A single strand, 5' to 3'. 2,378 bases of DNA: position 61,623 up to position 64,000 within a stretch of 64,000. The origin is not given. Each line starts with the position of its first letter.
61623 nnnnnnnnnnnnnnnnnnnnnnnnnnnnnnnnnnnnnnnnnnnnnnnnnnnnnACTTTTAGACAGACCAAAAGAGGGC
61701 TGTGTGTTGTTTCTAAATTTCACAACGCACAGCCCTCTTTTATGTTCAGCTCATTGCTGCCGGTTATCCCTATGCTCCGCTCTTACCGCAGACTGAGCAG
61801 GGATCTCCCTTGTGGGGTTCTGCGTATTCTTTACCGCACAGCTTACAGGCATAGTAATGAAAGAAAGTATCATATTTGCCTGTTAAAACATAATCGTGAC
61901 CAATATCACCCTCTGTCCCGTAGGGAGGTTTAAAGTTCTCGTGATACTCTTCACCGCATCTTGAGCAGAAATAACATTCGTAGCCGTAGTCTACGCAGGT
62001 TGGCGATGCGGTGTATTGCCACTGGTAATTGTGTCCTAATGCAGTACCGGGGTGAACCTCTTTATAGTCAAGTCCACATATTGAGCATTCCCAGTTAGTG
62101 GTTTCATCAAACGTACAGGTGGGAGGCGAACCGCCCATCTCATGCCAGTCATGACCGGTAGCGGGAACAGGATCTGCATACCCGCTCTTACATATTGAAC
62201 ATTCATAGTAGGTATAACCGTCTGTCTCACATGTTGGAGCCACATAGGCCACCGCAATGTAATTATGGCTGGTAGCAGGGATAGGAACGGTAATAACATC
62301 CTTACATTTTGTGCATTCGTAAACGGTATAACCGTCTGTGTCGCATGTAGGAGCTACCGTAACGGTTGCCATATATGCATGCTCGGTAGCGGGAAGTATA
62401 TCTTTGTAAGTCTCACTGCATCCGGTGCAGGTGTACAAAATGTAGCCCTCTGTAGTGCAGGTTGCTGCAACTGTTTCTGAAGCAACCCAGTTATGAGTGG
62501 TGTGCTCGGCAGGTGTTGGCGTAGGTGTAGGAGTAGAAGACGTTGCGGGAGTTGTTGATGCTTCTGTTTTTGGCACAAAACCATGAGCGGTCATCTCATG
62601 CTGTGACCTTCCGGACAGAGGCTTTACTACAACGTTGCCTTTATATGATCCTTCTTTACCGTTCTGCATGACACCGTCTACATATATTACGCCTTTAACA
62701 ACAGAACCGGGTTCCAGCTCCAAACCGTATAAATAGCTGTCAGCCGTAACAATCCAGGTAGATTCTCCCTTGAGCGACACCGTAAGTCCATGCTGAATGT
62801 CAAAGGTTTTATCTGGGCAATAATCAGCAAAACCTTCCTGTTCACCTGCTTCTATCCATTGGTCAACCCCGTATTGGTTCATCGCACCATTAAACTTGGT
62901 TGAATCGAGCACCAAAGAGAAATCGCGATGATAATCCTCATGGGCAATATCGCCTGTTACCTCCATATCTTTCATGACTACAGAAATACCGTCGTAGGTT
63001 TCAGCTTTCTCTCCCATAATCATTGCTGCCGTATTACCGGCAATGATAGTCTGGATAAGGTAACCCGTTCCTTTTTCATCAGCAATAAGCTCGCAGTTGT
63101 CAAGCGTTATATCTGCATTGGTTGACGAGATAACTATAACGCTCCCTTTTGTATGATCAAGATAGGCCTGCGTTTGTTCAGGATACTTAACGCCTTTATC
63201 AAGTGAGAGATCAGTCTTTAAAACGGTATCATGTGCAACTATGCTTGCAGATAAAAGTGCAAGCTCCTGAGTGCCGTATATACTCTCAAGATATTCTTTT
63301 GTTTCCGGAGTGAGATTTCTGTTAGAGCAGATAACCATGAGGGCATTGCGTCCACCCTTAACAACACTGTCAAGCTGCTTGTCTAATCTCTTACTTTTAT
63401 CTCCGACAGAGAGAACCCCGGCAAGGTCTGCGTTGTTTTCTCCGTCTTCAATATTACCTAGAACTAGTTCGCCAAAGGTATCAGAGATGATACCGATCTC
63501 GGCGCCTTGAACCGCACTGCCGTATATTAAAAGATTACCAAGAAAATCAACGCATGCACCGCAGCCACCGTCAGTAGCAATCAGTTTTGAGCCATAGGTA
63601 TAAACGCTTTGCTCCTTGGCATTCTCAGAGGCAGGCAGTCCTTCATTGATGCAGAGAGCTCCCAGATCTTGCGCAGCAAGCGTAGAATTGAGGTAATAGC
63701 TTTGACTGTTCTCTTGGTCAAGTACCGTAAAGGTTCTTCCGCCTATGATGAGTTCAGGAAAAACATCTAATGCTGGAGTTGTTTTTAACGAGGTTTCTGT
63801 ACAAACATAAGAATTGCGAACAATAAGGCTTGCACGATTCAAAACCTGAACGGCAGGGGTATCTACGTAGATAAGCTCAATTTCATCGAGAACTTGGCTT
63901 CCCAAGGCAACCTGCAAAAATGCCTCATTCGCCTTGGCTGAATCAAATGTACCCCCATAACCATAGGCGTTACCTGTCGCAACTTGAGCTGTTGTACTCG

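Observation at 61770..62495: Five to six ~38-aa His/Cys3 repeats (putative zinc-knuckle beads) at the C-terminus of a large, probably extracellular protein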

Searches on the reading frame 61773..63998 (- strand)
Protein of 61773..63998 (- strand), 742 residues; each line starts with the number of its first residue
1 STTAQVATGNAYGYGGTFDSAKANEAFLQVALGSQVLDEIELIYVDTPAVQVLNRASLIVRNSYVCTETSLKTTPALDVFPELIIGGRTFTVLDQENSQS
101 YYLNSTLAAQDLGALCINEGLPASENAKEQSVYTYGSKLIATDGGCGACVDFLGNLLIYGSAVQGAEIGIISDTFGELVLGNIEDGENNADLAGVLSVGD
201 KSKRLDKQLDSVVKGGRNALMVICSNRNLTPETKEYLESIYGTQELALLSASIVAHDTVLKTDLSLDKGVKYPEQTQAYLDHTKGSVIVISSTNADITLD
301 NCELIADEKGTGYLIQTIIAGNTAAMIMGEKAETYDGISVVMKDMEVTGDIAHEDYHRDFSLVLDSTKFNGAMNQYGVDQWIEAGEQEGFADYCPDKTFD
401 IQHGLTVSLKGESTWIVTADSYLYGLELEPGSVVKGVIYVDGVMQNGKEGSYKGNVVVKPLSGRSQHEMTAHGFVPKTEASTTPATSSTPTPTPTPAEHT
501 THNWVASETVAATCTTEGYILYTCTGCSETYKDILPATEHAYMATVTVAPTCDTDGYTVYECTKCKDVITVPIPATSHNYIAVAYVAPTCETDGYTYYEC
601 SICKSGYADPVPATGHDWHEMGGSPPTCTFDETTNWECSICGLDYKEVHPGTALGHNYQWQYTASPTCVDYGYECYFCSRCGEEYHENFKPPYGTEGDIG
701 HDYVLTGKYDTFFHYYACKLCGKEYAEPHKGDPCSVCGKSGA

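Call 4: search_protein_families(library=pfam, proteins=[window:61773-63998:-], max_evalue=1)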
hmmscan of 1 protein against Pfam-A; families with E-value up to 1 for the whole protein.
window:61773-63998:- (742 aa): 2 families
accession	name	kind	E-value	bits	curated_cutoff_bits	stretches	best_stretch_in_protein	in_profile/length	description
PF12605.13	CK1gamma_C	-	0.16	13.4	21.2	1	281-301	59-79/89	Casein kinase 1 gamma C terminal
PF17283.8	Zn_ribbon_SprT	-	0.78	10.3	28.1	0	676-724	5-33/38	SprT-like zinc ribbon domain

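Call 5: search_protein_families(library=ncbifam, proteins=[window:61773-63998:-], max_evalue=1)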
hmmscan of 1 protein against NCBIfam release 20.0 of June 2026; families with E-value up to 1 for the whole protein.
window:61773-63998:- (742 aa): 2 families
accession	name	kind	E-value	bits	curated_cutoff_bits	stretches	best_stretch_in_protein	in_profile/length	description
NF001775.0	PRK00513.1-6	equivalog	0.1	12.1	292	1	116-184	80-145/210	septum site-determining protein MinC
TIGR01263.1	4HPPD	equivalog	0.18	11.3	277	1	235-316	229-306/353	4-hydroxyphenylpyruvate dioxygenase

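Call 9: find_homologous_proteins(query=window:61773-63998:-)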
Query window:61773-63998:- (742 aa): 21 proteins with E <= 0.001 among 8000 candidates.
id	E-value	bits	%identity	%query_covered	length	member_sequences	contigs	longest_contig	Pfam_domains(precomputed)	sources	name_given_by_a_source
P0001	9.4e-293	991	100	56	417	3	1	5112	-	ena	-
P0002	2.4e-235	801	50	100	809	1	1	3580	-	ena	-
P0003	5.0e-216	738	50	100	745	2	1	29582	-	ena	-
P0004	2.5e-183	629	48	87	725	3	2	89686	-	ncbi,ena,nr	ncbi:MAG: hypothetical protein IKE43_12155 [Coriobacteriales bacterium]|nr:hypothetical protein [Cor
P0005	5.6e-144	499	39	99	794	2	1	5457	-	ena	-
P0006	1.2e-140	488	39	99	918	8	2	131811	-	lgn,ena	-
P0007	1.7e-137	478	38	99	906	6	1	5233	-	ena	-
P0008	2.1e-135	471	40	87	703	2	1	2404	-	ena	-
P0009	5.2e-133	463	41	87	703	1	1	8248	-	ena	-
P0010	3.9e-128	447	38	87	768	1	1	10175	-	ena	-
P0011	3.4e-121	424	41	79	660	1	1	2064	-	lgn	-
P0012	2.3e-120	421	46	61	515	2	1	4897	-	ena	-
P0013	1.9e-109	385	38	86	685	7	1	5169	-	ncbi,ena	-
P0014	7.5e-104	367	40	72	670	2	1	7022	-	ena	-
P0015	4.4e-103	364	43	60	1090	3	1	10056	-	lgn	-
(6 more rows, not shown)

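Call 21: find_related_loci(query=window:61773-63998:-, collection=genome_contigs, flank=10000)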
Query window:61773-63998:- (742 aa) in genome_contigs; peptide patterns used: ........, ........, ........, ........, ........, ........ (x = any residue, [..] = any of these).
31 stretches matched a pattern, but none encodes a relative of the query by tblastn (E <= 1e-3).

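Call 26: find_encoding_contigs(protein=P0001, flank=10000, max_places=4)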
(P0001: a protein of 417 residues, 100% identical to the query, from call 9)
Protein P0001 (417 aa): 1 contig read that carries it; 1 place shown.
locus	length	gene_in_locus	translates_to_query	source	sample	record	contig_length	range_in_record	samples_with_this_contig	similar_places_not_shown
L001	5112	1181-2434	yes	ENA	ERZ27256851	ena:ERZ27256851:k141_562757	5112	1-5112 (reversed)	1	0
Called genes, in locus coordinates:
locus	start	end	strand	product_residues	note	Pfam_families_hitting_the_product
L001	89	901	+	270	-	-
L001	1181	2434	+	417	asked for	-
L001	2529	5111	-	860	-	?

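Call 27: find_encoding_contigs(protein=P0003, flank=10000, max_places=3)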
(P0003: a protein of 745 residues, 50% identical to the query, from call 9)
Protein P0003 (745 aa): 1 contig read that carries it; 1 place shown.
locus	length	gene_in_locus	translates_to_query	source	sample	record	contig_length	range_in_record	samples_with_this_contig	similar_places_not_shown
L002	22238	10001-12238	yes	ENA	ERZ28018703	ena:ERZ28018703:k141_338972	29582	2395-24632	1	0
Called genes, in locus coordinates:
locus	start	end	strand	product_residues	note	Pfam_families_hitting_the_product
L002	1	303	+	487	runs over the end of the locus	PF26182:Ig_NUP210_5th (faint), PF02368:Big_2, PF19127:Choline_bind_3 (faint), PF22359:Big-like (weak), PF26918:Ig_Eae (faint), PF02368:Big_2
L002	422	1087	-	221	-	PF18907:DUF5662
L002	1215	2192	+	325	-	PF01522:Polysacc_deac_1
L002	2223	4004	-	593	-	PF00501:AMP-binding, PF13193:AMP-binding_C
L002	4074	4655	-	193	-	PF01381:HTH_3 (faint), PF12844:HTH_19 (weak), PF07883:Cupin_2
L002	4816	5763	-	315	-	PF00657:Lipase_GDSL, PF13472:Lipase_GDSL_2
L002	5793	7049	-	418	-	PF05343:Peptidase_M42 (faint), PF01546:Peptidase_M20, PF07687:M20_dimer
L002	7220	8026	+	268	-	PF03807:F420_oxidored, PF14748:P5CR_dimer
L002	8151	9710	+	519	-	PF00496:SBP_bac_5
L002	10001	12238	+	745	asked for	-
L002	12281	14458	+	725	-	-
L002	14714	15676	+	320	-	PF19300:BPD_transp_1_N, PF00528:BPD_transp_1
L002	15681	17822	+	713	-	PF12911:OppC_N, PF00528:BPD_transp_1, PF00005:ABC_tran, PF08352:oligo_HPY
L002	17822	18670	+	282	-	PF00005:ABC_tran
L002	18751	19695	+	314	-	PF00701:DHDPS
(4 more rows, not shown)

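Call 31: find_encoding_contigs(protein=P0006, flank=10000, max_places=3)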
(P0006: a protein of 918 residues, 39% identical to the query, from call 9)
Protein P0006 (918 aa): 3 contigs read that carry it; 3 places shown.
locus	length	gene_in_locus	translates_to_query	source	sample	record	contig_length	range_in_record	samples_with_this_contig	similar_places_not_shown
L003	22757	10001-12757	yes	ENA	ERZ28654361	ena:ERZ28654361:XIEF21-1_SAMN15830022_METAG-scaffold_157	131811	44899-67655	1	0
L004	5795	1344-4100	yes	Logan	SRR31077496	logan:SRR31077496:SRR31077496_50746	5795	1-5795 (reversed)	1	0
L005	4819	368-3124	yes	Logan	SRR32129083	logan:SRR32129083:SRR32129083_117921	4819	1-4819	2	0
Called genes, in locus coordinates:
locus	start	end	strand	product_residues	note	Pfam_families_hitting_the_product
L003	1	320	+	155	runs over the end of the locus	PF12850:Metallophos_2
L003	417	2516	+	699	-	PF00884:Sulfatase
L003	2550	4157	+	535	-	PF00375:SDF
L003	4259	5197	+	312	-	PF00456:Transketolase_N, PF00676:E1_dh, PF13292:DXP_synthase_N (weak)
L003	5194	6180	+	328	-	PF02779:Transket_pyr, PF02780:Transketolase_C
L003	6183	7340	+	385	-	PF00016:RuBisCO_large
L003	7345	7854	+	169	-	PF09424:YqeY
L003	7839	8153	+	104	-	PF14131:DUF4298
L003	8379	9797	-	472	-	-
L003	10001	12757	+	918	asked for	-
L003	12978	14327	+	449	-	PF01554:MatE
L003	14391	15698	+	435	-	PF00370:FGGY_N, PF02782:FGGY_C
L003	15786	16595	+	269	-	PF00596:Aldolase_II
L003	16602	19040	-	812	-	PF00165:HTH_AraC, PF12833:HTH_18, PF01229:Glyco_hydro_39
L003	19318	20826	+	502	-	PF00005:ABC_tran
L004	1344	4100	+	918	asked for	-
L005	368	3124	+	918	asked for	-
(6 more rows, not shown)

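Call 32: find_encoding_contigs(protein=P0004, flank=10000, max_places=3)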
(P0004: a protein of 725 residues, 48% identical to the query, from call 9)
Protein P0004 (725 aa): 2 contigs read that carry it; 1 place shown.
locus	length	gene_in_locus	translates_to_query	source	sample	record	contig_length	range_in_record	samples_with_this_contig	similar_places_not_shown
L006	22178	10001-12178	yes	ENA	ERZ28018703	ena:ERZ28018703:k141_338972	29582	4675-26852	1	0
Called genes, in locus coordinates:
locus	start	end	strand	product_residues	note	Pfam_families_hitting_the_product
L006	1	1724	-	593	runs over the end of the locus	PF00501:AMP-binding, PF13193:AMP-binding_C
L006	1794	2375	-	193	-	PF01381:HTH_3 (faint), PF12844:HTH_19 (weak), PF07883:Cupin_2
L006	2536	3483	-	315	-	PF00657:Lipase_GDSL, PF13472:Lipase_GDSL_2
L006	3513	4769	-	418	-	PF05343:Peptidase_M42 (faint), PF01546:Peptidase_M20, PF07687:M20_dimer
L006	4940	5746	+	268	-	PF03807:F420_oxidored, PF14748:P5CR_dimer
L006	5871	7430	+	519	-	PF00496:SBP_bac_5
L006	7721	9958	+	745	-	-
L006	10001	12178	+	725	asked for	-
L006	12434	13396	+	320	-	PF19300:BPD_transp_1_N, PF00528:BPD_transp_1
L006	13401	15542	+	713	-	PF12911:OppC_N, PF00528:BPD_transp_1, PF00005:ABC_tran, PF08352:oligo_HPY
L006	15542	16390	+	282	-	PF00005:ABC_tran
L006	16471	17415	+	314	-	PF00701:DHDPS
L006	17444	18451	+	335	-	PF00480:ROK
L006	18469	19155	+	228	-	PF04131:NanE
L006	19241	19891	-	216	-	PF03466:LysR_substrate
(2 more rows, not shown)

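Call 34: predict_structure(alignment_id=A3)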
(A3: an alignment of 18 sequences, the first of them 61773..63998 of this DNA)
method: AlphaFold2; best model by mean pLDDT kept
length: 742 residues; sequences in the alignment: 18
mean_pLDDT: 80.5   pTM: 0.63
mean pLDDT of the five models: 80.5, 80.0, 76.0, 75.9, 74.0
residues with pLDDT >= 90: 273; 70-90: 324; 50-70: 83; < 50: 62
segments of 3 or more residues with pLDDT < 50: 1-9, 323-334, 463-499, 697-699
pLDDT, mean of each block of 10 residues (from residue 1): 41 85 85 88 92 91 93 84 85 93 96 90 73 97 94 93 97 89 97 94 94 97 72 70 61 96 94 91 95 91 96 90 48 66 97 87 98 88 86 65 86 94 93 88 76 89 40 29 34 36 79 76 81 72 75 74 75 66 85 83 79 81 81 86 83 82 80 84 84 57 74 76 74 69 52
secondary structure, 60 per line:
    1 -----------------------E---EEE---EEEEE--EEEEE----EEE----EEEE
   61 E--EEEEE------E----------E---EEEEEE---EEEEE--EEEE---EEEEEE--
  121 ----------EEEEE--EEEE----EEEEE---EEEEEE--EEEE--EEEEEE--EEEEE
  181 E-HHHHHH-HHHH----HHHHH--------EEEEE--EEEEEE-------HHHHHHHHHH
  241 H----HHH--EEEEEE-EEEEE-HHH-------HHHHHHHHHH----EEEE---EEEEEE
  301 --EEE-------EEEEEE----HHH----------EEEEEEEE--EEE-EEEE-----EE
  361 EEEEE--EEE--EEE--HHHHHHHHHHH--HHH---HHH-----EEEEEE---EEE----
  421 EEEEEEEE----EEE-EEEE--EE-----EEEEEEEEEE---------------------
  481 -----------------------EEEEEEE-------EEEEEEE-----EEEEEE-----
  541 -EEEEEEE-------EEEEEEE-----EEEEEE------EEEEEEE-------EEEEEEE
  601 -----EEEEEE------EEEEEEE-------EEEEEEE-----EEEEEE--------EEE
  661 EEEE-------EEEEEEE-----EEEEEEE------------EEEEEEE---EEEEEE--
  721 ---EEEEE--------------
elements in order (helices of 4 or more, strands of 3 or more residues): E28-30 E34-38 E41-45 E50-52 E57-61 E64-68 E90-95 E99-103 E106-109 E113-118 E131-135 E138-141 E146-150 E154-159 E162-165 E168-173 E176-181 H183-188 H190-193 H198-202 E211-215 E218-223 H231-241 E251-256 E258-262 H274-283 E288-291 E295-300 E303-305 E313-318 E336-343 E346-348 E350-353 E359-365 E368-370 E373-375 H378-388 E405-410 E414-416 E421-428 E433-435 E437-440 E450-459 E504-510 E518-524 E530-535 E542-548 E556-562 E568-573 E580-586 E594-600 E606-611 E618-624 E632-638 E644-649 E658-664 E672-678 E684-690 E703-709 E713-718 E724-728

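Call 40: fold_search(model_id=the predicted structure, library=pdb)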
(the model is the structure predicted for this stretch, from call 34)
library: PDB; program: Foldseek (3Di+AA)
matches with E <= 10: 479; with E <= 0.001: 0
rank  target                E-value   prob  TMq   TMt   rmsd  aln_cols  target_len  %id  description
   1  8opz                  5.0e-03  0.66  0.17  0.19  22.0       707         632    8  Crystal structure of a tailspike depolymerase (APK16_gp47) from Acinetobacter phage APK16 (released 2023-05-31)
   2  8y6b_D                5.0e-03  0.21  0.07  0.09  44.0       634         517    8  Structure of human LGI1-ADAM22 complex in space group P212121 (released 2024-02-14)
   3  8hq2_D                7.8e-03  0.18  0.07  0.09  44.4       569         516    8  Crystal structure of human ADAM22 in complex with human LGI1 mutant (released 2023-12-13)
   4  1dab                  1.3e-02  0.72  0.19  0.24  17.1       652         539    9  The Structure of Bordetella Pertussis Virulence Factor P.69 Pertactin (released 1999-12-15)
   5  4ru4_B                1.4e-02  0.80  0.18  0.22  13.4       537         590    7  Crystal structure of the tailspike protein gp49 from Pseudomonas phage LKA1 (released 2015-11-18)
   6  6qnn_A                2.6e-02  0.16  0.04  0.07  40.0       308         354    6  CLATHRIN HEAVY CHAIN N-TERMINAL DOMAIN BOUND TO GTSE1 LIDL MOTIF (released 2019-08-28)
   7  5y31_B                2.6e-02  0.08  0.04  0.06  44.4       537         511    8  Crystal structure of human LGI1-ADAM22 complex (released 2018-05-02)
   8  9beu_A                7.1e-02  0.75  0.21  0.26  10.8       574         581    7  Structure of GH110B in complex with a lambda-carrageenan oligosaccharide (released 2025-08-27)
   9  1utc_A                7.5e-02  0.16  0.04  0.08  39.7       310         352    5  Clathrin terminal domain complexed with TLPWDLWTT (released 2004-02-25)
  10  8i7o_P1               7.8e-02  0.15  0.04  0.05  29.4       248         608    9  In situ structure of axonemal doublet microtubules in mouse sperm with 16-nm repeat (released 2023-10-11)
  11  9beu_B                9.3e-02  0.47  0.19  0.24  11.4       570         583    7  Structure of GH110B in complex with a lambda-carrageenan oligosaccharide (released 2025-08-27)
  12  9co0_B                1.1e-01  0.08  0.03  0.06  38.9       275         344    8  CryoEM structure of BAM in complex with the PTB2 open-state inhibitor (in SMA nanodisc) (released 2024-12-25)
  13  1xip                  1.5e-01  0.14  0.05  0.08  39.0       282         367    6  Crystal Structure of the N-terminal Domain of Nup159 (released 2004-12-14)
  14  4urr_B                1.5e-01  0.10  0.13  0.17  17.5       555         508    8  Tailspike protein of Sf6 bacteriophage bound to Shigella flexneri O- antigen octasaccharide fragment (released 2015-07-15)
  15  9hg9_B                1.5e-01  0.08  0.03  0.06  37.9       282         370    9  BAM-SurA-darobactin complex in the swing-in state (released 2025-04-16)
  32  4ru4_A                3.0e-01  0.72  0.24  0.29   9.7       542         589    7  Crystal structure of the tailspike protein gp49 from Pseudomonas phage LKA1 (released 2015-11-18)
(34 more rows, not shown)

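Call 59: search_protein_families(library=pfam, alignment_id=A3, max_evalue=1)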
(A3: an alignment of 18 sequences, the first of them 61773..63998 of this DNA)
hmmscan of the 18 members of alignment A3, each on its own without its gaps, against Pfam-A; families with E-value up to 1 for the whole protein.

A. member 1, window:61773-63998:- (742 aa): 2 families
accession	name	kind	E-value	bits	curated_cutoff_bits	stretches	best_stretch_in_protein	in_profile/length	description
PF12605.13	CK1gamma_C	-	0.16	13.4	21.2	1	281-301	59-79/89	Casein kinase 1 gamma C terminal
PF17283.8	Zn_ribbon_SprT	-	0.78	10.3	28.1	0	676-724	5-33/38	SprT-like zinc ribbon domain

B. families by the number of members that match (of 18 scanned): 22 families
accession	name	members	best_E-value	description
PF03616.19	Glt_symporter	3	0.039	Sodium/glutamate symporter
PF18547.6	HalOD2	2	0.022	Halobacterial output domain 2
PF18439.7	zf_UBZ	2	0.071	Ubiquitin-Binding Zinc Finger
PF16357.10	PepSY_TM_like_2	1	0.0037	Putative PepSY_TM-like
PF01155.25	HypA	1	0.034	Hydrogenase/urease nickel incorporation, metallochaperone, hypA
PF14206.11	Cys_rich_CPCC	1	0.039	Cysteine-rich CPCC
PF17980.7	ADD_DNMT3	1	0.066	DNMT3, cysteine rich ADD domain, GATA1-like zinc finger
PF23447.1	DUF7128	1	0.14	Domain of unknown function (DUF7128)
PF23379.1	DUF7096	1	0.15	Domain of unknown function (DUF7096)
PF12605.13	CK1gamma_C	1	0.16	Casein kinase 1 gamma C terminal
PF22358.2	MfA4_C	1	0.16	Minor fimbrium tip subunit MfA4, C-terminal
PF06397.17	Desulfoferrod_N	1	0.19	Desulfoferrodoxin, N-terminal domain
PF06289.16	FlbD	1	0.23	Flagellar and Swarming motility proteins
PF23783.1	Zn_ribbon_TiaS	1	0.26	TiaS C-terminal zinc ribbon domain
PF12773.13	DZR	1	0.29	Double zinc ribbon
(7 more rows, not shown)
